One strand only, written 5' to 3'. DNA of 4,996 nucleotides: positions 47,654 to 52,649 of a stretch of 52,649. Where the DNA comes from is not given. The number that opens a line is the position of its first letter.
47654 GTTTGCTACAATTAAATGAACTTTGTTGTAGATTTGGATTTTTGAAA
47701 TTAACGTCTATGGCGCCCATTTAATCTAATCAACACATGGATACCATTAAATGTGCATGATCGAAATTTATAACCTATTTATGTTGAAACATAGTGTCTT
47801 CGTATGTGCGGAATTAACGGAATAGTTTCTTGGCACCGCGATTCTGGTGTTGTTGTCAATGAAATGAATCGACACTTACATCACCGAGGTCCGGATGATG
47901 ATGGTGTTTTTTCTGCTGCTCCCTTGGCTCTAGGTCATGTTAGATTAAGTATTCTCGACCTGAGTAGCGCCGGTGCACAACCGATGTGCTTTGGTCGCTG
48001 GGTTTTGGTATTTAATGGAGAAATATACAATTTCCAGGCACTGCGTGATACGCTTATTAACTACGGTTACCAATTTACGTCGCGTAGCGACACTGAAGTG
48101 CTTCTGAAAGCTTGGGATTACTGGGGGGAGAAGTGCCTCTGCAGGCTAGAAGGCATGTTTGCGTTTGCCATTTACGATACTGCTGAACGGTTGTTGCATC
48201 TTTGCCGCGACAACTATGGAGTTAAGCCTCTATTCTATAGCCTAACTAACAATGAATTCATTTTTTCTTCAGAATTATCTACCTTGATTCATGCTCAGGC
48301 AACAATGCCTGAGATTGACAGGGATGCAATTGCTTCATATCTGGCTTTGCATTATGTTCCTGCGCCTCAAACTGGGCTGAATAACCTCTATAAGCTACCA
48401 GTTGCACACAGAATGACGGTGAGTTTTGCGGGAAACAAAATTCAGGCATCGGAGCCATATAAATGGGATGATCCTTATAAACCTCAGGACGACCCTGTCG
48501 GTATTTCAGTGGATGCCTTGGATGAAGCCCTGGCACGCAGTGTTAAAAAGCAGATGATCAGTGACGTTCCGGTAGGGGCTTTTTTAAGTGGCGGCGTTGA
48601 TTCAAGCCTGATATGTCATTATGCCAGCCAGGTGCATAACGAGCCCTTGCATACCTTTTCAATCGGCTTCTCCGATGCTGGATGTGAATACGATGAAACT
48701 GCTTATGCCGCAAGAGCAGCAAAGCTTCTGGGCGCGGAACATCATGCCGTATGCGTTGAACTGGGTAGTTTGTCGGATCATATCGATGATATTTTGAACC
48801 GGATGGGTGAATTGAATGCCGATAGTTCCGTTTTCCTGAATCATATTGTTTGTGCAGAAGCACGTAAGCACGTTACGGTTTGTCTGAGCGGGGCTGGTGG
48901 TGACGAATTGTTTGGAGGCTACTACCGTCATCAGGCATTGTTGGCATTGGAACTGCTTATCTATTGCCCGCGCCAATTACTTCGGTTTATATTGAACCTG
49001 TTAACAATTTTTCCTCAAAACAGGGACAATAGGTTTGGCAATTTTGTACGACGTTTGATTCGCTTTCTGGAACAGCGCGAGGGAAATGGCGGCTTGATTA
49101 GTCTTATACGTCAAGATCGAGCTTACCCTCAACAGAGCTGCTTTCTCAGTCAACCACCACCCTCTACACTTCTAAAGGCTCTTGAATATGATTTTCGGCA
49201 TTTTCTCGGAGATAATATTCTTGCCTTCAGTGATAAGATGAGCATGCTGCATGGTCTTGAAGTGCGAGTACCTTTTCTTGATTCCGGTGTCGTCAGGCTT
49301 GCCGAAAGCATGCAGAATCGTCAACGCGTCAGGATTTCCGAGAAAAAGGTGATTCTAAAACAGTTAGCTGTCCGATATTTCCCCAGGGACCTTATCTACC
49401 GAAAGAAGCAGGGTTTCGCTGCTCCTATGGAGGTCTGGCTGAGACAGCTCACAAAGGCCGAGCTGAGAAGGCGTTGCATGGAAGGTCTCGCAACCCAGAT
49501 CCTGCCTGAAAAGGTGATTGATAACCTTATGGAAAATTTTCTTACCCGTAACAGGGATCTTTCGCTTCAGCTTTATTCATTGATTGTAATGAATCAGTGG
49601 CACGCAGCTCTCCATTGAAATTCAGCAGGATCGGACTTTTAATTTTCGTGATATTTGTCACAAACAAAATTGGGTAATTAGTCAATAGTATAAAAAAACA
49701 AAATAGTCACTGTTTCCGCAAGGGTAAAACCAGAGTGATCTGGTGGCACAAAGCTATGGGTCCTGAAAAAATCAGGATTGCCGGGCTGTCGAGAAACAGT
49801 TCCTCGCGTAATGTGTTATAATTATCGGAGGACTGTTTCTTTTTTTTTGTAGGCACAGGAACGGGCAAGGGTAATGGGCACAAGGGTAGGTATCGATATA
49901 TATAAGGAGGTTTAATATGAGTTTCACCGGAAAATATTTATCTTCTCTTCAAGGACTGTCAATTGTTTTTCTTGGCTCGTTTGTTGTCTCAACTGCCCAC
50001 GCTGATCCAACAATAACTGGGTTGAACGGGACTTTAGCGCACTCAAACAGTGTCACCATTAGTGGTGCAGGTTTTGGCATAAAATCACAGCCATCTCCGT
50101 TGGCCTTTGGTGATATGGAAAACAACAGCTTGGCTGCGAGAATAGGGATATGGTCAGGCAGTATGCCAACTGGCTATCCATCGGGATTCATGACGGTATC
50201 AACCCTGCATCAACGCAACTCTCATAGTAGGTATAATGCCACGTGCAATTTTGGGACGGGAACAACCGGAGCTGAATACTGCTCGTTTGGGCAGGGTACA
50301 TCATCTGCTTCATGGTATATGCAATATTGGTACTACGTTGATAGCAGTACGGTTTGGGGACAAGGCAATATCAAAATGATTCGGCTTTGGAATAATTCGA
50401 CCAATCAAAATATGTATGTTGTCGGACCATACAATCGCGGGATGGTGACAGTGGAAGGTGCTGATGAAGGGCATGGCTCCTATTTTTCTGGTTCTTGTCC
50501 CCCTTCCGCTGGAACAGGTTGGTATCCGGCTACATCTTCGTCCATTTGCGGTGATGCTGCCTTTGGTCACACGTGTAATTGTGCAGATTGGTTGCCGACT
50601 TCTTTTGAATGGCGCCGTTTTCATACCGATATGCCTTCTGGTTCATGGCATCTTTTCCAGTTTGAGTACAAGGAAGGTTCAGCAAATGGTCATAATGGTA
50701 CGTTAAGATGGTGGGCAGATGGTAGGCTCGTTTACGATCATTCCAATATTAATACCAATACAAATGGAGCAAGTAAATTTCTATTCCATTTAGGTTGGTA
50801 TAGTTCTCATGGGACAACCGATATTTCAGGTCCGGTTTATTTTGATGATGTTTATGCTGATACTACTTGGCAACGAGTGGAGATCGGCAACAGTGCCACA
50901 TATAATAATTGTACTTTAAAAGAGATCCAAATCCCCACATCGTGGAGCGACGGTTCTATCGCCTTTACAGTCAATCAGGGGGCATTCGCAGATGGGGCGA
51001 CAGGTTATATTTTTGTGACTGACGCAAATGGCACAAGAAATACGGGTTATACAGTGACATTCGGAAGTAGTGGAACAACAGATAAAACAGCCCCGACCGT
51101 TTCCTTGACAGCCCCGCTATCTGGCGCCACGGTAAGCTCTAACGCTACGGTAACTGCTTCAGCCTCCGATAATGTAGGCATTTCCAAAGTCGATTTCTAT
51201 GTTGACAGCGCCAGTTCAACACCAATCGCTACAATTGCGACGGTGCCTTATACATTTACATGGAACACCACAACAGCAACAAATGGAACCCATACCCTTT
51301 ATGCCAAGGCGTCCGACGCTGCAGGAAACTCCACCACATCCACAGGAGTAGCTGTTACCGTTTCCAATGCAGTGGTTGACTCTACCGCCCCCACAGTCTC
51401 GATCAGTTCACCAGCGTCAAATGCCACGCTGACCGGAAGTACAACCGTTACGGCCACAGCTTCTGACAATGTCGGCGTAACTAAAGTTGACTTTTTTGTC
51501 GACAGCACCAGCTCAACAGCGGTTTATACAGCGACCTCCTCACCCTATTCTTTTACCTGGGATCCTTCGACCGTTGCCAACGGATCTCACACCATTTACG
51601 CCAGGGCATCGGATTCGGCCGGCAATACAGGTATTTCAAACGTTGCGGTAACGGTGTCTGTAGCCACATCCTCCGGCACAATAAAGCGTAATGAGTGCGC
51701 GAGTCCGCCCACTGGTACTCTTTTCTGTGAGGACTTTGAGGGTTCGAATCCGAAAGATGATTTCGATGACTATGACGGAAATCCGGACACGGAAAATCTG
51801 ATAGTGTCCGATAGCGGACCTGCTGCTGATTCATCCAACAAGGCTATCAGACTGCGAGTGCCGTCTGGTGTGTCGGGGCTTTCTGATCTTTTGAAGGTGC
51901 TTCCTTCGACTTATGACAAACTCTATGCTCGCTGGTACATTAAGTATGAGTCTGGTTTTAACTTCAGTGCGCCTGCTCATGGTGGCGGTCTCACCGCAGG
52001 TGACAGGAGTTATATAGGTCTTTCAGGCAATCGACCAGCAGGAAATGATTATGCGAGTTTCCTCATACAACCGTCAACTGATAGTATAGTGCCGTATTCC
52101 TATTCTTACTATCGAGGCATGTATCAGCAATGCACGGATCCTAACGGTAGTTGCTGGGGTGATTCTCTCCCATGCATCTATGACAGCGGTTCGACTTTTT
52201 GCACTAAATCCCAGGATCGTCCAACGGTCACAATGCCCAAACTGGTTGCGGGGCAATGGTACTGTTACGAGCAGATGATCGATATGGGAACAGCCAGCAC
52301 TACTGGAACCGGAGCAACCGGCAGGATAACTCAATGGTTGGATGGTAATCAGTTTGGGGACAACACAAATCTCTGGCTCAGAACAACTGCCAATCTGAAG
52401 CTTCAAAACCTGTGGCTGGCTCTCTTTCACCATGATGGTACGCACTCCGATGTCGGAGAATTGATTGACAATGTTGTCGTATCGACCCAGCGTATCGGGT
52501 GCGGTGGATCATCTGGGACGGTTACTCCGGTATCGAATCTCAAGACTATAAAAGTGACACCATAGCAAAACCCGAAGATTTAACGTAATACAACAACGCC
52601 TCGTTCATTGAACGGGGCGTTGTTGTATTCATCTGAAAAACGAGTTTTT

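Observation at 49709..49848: Candidate cyclic-dinucleotide (GEMM-I) ON-riboswitch with a three-way strand-exchange terminator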

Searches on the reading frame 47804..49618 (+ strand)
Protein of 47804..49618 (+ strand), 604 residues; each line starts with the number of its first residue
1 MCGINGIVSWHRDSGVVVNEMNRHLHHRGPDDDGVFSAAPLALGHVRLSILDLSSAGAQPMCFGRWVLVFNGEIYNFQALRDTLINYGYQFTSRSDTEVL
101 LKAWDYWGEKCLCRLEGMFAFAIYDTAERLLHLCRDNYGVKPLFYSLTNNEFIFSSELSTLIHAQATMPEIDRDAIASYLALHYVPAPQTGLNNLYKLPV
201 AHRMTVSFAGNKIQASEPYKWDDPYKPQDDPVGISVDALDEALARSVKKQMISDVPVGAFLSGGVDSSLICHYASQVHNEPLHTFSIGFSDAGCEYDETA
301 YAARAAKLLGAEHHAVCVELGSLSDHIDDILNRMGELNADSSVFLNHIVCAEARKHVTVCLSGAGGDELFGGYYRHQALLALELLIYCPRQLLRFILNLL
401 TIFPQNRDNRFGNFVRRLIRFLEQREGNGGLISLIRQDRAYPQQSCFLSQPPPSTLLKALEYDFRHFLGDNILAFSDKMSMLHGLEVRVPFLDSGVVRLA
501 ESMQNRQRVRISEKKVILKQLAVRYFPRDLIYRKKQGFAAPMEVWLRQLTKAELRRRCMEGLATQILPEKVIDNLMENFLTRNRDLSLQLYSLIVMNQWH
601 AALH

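Call 6: search_protein_families(library=pfam, proteins=[window:47804-49618:+])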
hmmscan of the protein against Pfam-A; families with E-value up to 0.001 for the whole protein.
window:47804-49618:+ (604 aa): 3 families
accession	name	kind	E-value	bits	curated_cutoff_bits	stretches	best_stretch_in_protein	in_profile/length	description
PF00733.27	Asn_synthase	-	1.7e-76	258.6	21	1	239-600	2-353/354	Asparagine synthase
PF13522.11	GATase_6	-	1.6e-42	145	27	1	30-157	1-130/130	Glutamine amidotransferase domain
PF13537.11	GATase_7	-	6.1e-41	139.7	25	1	45-161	1-121/123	Glutamine amidotransferase domain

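Call 42: list_cluster_members(proteins=[P0001, window:47804-49618:+])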
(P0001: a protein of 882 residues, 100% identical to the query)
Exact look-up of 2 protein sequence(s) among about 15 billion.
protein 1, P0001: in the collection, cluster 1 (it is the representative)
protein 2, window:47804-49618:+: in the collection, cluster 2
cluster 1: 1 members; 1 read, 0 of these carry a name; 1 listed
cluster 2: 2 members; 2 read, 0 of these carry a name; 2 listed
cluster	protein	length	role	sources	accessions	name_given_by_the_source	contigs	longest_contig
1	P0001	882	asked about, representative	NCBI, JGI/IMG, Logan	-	-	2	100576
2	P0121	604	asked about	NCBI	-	-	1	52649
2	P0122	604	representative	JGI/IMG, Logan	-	-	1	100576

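Call 55: search_protein_families(library=ncbifam, proteins=[window:47804-49618:+])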
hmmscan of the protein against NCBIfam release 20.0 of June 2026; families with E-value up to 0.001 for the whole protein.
window:47804-49618:+ (604 aa): 9 families
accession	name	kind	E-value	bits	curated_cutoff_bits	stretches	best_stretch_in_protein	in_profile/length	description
TIGR03108.1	eps_aminotran_1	hypoth_equivalog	1.8e-135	453.1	816.9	2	1-380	1-381/628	XrtA/PEP-CTERM system amidotransferase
TIGR01536.1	asn_synth_AEB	equivalog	1.3e-130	436.9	267.1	1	2-538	1-517/517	asparagine synthase (glutamine-hydrolyzing)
TIGR03104.1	trio_amidotrans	equivalog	1.2e-110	370.5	570.1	2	1-378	1-385/589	N-acetylglutaminylglutamine amidotransferase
NF006949.0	PRK09431.1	equivalog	1.5e-81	274.7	499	2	1-378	1-364/554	asparagine synthase B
NF033535.1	lass_lactam_cya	exception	2.7e-56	191.4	525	1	1-369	1-375/668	lasso peptide isopeptide bond-forming cyclase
NF033561.1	macrolact_Ik_Al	subfamily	1.8e-13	50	300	1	121-376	83-337/561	albusnodin/ikarugamycin family macrolactam cyclase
NF001484.0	PRK00331.1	subfamily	4e-11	42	381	1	57-177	84-214/601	isomerizing glutamine--fructose-6-phosphate transaminase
TIGR01134.1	purF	equivalog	4.3e-11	42.8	350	1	42-162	67-200/432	amidophosphoribosyltransferase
TIGR01135.1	glmS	equivalog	1.7e-10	40.1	418.05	1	60-177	86-213/607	glutamine--fructose-6-phosphate transaminase (isomerizing)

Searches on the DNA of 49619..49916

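Call 49: search_rna_families(source=window, start=49619, end=49916, threshold=evalue, max_evalue=1, show_alignments=3)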
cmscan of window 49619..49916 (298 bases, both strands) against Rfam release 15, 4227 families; matches with E-value up to 1: 1.
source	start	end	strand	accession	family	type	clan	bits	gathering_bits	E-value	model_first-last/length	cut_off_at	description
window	49714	49794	+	RF03168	c-di-GMP-I-UAU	Cis-reg; riboswitch;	CL00126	64.6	65.9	5.2e-14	1-81/81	no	c-di-GMP-I-UAU riboswitch aptamer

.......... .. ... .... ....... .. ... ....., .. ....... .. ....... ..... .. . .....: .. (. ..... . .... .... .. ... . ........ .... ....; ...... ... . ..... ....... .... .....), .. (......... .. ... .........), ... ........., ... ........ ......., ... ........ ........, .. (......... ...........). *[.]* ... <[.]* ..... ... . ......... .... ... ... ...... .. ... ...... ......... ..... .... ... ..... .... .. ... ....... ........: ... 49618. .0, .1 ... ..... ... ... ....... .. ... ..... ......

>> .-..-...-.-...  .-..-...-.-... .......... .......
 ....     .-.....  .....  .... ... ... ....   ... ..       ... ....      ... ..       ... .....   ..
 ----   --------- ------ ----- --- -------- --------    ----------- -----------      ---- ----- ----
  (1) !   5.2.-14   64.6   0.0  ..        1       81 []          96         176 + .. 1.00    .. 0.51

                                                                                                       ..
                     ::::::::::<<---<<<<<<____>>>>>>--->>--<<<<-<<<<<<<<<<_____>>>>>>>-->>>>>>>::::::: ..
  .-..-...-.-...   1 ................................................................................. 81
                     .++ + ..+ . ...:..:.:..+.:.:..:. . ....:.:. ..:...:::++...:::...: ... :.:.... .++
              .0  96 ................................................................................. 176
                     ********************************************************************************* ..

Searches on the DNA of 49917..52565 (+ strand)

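Call 9: search_rna_families(sources=[L001, L002, L003, L004, L005, L006, L007], threshold=gathering, show_alignments=6)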
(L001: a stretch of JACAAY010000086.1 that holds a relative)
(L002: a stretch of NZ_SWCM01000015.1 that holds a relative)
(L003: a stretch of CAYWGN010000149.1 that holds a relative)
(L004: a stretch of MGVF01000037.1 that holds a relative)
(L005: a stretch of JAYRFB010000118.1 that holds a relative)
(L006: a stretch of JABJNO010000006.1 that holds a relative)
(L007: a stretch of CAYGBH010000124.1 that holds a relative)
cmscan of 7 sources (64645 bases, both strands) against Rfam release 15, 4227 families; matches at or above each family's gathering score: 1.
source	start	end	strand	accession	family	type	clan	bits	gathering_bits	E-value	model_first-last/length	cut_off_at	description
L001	3810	3892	+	RF01051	c-di-GMP-I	Cis-reg; riboswitch;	CL00126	49.4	35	1.2e-06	1-87/87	no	c-di-GMP-I riboswitch aptamer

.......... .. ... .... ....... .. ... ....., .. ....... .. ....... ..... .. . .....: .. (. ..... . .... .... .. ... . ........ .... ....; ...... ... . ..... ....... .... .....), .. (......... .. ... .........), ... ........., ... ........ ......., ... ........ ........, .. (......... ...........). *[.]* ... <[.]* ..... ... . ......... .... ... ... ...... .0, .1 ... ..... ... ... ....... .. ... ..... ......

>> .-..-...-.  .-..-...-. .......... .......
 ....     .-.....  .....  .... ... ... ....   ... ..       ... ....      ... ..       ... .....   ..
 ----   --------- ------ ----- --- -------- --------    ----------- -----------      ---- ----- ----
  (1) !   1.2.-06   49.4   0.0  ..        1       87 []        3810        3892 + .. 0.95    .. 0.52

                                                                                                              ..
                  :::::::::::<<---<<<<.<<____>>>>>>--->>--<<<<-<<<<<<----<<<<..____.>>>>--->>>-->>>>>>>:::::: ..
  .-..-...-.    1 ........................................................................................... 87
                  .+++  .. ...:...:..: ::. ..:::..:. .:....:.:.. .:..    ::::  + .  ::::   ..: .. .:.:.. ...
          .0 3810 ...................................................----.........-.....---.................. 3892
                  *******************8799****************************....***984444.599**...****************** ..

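Call 40: search_rna_families(sources=[L032, L033, L034, L035, L036], threshold=gathering, show_alignments=6)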
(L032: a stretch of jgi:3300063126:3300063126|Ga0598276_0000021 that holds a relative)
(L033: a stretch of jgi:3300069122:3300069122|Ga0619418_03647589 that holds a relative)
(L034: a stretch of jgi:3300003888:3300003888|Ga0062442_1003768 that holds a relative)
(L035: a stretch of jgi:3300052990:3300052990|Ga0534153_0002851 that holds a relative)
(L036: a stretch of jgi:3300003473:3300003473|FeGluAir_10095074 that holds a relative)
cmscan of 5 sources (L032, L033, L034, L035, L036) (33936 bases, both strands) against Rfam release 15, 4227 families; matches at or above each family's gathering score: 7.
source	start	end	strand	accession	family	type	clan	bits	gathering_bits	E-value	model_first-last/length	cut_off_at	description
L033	2296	2377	+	RF01051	c-di-GMP-I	Cis-reg; riboswitch;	CL00126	60.5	35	1.2e-09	1-87/87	no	c-di-GMP-I riboswitch aptamer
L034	2281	2366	+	RF01051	c-di-GMP-I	Cis-reg; riboswitch;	CL00126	54.6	35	3.4e-08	1-87/87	no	c-di-GMP-I riboswitch aptamer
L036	2353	2429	+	RF01051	c-di-GMP-I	Cis-reg; riboswitch;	CL00126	49.9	35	4.9e-07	1-87/87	no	c-di-GMP-I riboswitch aptamer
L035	2221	2297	+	RF01051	c-di-GMP-I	Cis-reg; riboswitch;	CL00126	48.7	35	9.7e-07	1-87/87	no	c-di-GMP-I riboswitch aptamer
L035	5514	5590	+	RF01051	c-di-GMP-I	Cis-reg; riboswitch;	CL00126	44.9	35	7.9e-06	1-87/87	no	c-di-GMP-I riboswitch aptamer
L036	5453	5529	+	RF01051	c-di-GMP-I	Cis-reg; riboswitch;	CL00126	43.7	35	1.6e-05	1-87/87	no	c-di-GMP-I riboswitch aptamer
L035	5279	5355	+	RF01051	c-di-GMP-I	Cis-reg; riboswitch;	CL00126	41.4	35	5.9e-05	1-87/87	no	c-di-GMP-I riboswitch aptamer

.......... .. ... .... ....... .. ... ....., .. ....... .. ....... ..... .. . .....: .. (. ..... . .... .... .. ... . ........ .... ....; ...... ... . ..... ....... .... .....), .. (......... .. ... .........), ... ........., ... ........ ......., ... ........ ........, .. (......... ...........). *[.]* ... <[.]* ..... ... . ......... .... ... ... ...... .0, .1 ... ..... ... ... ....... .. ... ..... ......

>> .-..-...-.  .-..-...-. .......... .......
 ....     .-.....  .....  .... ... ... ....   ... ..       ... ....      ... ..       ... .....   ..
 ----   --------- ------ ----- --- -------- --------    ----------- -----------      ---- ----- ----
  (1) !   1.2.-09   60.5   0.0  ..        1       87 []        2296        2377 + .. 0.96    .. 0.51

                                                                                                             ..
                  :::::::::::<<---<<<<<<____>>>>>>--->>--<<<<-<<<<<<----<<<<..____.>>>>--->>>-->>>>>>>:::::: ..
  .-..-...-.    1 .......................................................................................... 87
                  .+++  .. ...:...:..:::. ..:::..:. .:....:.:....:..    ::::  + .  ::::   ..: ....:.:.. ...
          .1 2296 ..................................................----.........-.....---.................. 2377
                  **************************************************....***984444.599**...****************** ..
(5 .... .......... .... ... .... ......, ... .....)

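Call 47: search_rna_families(source=L033, start=1389, end=2500, threshold=evalue, max_evalue=0.1, show_alignments=3)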
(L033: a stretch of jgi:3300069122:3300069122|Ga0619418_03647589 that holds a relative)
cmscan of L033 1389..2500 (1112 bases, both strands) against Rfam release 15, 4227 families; matches with E-value up to 0.1: 1.
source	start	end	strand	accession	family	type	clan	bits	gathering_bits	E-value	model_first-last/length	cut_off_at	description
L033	2297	2378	+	RF03168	c-di-GMP-I-UAU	Cis-reg; riboswitch;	CL00126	64.2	65.9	2.4e-13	1-81/81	no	c-di-GMP-I-UAU riboswitch aptamer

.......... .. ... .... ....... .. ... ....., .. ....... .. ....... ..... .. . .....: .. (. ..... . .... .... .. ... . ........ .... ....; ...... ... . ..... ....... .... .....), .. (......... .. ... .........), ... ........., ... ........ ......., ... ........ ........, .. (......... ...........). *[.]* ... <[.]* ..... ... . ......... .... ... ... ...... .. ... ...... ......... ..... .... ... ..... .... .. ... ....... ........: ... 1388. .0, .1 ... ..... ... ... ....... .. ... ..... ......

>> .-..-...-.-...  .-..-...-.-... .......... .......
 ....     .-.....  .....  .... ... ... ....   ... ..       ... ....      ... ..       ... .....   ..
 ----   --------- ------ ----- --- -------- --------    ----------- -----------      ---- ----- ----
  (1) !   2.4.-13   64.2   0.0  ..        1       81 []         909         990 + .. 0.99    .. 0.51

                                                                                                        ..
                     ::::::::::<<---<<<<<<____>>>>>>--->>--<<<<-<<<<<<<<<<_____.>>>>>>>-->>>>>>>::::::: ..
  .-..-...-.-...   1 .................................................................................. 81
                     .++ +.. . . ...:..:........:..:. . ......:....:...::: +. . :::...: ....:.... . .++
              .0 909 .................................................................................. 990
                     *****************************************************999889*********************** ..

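Call 48: search_rna_families(source=L032, start=2200, end=2520, threshold=evalue, max_evalue=10, show_alignments=2)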
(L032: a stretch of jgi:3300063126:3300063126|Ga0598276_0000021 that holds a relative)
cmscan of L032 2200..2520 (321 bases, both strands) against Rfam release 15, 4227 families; matches with E-value up to 10: 5.
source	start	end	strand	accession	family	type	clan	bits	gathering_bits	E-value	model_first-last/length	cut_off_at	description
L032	2292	2433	-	RF02524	sagA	Gene; sRNA;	-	20.8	60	1.5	1-161/161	no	Streptococcus sRNA sagA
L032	2332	2445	-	RF00307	snoR98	Gene; snRNA; snoRNA; HACA-box;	CL00038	15.6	44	9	1-118/118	no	Small nucleolar RNA snoR98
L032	2200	2221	-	RF01114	TMV_UPD-PK1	Cis-reg;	-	15.2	33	3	1-22/22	no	Pseudoknot of upstream pseudoknot domain (UPD) of the 3'UTR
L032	2272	2334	+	RF01662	ceN89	Gene; snRNA; snoRNA; CD-box;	-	15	48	2.2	1-78/78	no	Caenorhabditis snoRNA ceN89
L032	2448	2520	-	RF00447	IRES_Kv1_4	Cis-reg; IRES;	-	11.7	100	2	188-259/259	5'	Voltage-gated potassium-channel Kv1.4 IRES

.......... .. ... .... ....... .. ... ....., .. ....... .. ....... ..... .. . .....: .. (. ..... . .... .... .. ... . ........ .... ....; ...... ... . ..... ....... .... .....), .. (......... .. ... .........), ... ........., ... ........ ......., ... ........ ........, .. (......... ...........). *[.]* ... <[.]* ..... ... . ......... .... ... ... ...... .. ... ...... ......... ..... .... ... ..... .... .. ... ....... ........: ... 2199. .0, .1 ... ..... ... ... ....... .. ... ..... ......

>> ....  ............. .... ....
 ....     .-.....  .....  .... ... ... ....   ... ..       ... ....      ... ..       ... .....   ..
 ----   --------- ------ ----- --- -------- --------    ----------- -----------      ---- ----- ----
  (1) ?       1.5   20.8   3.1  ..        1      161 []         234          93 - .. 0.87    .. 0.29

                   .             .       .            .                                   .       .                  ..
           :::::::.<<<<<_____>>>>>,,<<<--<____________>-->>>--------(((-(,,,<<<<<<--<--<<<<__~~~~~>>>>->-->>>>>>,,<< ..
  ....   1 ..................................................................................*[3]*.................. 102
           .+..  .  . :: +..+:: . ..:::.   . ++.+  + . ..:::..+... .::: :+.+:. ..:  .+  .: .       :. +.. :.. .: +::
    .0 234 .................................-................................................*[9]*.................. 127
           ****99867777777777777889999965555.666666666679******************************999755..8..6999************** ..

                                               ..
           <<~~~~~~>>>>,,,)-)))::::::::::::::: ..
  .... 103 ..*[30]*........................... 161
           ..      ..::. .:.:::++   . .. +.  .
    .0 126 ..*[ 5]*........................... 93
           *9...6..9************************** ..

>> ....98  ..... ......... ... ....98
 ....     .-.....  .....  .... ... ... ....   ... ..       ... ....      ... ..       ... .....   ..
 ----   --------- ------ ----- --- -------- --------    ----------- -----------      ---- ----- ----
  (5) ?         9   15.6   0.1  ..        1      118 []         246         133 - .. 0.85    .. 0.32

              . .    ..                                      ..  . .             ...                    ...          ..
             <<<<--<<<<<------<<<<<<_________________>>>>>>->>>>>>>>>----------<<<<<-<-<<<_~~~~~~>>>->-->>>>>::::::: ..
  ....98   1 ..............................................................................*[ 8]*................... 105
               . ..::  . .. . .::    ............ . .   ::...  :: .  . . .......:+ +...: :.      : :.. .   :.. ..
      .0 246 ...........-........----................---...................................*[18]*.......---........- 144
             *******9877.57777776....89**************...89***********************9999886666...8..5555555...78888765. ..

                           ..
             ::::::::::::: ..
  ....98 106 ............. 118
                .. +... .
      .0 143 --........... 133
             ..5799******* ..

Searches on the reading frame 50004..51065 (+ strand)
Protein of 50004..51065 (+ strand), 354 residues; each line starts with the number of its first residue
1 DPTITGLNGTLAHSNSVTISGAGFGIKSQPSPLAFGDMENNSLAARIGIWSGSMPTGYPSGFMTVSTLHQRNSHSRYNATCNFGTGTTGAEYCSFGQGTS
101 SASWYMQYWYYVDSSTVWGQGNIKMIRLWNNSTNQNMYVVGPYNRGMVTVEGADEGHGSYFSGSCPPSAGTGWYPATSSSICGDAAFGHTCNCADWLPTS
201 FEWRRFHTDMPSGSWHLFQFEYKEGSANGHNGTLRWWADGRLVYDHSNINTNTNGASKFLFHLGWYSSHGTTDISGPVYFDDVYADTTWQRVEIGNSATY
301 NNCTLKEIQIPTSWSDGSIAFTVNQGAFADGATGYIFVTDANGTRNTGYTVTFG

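Call 54: search_protein_families(library=pfam, proteins=[window:50004-51065:+], max_evalue=1)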
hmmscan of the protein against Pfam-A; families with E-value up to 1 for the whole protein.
seq(354 aa): 2 families
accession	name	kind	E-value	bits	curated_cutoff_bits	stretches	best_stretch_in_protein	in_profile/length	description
PF14099.13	Polysacc_lyase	-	2.8e-09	37.6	29.9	1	193-283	123-209/210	Polysaccharide lyase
PF01833.30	TIG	-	0.48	10.9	20.9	0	2-41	1-43/84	IPT/TIG domain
